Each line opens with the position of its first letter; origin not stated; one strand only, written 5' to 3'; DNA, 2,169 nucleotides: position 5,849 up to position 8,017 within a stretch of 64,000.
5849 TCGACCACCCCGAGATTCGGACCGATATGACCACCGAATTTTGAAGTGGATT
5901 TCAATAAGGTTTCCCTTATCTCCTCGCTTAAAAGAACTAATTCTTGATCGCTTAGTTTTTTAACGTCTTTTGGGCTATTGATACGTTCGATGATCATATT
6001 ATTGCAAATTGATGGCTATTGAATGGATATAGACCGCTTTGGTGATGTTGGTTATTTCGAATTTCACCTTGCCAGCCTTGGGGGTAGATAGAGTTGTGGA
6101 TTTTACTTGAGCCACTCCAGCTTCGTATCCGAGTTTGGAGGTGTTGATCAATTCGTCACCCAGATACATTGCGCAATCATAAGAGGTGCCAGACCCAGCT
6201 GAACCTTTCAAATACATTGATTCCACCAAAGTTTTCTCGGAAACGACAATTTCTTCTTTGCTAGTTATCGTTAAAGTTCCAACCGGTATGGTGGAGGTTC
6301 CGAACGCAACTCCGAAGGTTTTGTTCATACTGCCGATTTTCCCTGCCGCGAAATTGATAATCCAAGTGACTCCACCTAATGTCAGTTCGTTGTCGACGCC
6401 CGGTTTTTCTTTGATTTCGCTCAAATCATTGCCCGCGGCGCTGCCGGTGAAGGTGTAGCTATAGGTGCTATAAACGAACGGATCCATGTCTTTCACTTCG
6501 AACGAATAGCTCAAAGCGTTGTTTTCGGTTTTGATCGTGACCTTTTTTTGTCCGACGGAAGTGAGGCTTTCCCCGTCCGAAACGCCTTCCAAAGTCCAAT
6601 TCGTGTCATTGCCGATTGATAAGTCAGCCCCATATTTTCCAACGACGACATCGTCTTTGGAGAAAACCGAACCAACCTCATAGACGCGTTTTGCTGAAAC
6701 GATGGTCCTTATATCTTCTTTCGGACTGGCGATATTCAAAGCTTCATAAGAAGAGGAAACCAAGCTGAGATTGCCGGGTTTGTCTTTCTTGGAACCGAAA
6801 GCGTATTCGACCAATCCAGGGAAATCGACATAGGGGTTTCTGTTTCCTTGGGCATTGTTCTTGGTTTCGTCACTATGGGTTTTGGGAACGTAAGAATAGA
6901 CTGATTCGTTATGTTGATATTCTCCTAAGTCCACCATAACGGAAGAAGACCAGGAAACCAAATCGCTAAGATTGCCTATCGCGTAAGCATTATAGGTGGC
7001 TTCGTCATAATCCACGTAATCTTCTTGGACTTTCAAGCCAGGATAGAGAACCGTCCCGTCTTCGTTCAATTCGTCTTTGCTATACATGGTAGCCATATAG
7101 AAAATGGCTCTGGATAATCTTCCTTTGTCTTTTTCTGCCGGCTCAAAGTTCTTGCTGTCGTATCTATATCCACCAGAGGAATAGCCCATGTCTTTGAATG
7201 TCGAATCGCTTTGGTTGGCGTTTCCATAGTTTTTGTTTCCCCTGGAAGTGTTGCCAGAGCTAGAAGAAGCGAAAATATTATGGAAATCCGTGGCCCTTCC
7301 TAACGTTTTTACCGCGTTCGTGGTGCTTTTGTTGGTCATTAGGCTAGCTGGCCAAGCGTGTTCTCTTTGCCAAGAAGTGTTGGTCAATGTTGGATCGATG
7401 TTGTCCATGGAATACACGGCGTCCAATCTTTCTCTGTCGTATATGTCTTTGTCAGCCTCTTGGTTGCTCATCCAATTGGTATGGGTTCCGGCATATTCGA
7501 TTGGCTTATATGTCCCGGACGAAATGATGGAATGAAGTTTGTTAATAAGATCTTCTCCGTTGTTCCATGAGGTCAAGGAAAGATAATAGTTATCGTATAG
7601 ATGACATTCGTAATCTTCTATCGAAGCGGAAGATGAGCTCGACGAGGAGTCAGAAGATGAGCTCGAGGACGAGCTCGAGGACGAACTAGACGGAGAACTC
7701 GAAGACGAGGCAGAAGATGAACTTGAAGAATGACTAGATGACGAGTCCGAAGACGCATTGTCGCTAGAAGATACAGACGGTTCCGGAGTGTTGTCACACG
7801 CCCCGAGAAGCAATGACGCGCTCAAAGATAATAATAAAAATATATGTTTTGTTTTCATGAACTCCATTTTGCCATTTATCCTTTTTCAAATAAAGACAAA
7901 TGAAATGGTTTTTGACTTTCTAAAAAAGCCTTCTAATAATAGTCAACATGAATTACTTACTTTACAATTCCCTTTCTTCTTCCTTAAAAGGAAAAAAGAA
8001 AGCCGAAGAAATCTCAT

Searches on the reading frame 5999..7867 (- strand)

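Call 7: search_protein_families(library=pfam, proteins=[window:5999-7867:-], max_evalue=0.01)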
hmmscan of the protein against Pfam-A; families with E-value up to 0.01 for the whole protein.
window:5999-7867:- (622 aa): 1 family
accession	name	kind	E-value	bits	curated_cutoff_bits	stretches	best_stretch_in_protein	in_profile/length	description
PF04231.19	Endonuclease_1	-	3e-18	66.9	25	1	109-350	7-234/235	Endonuclease I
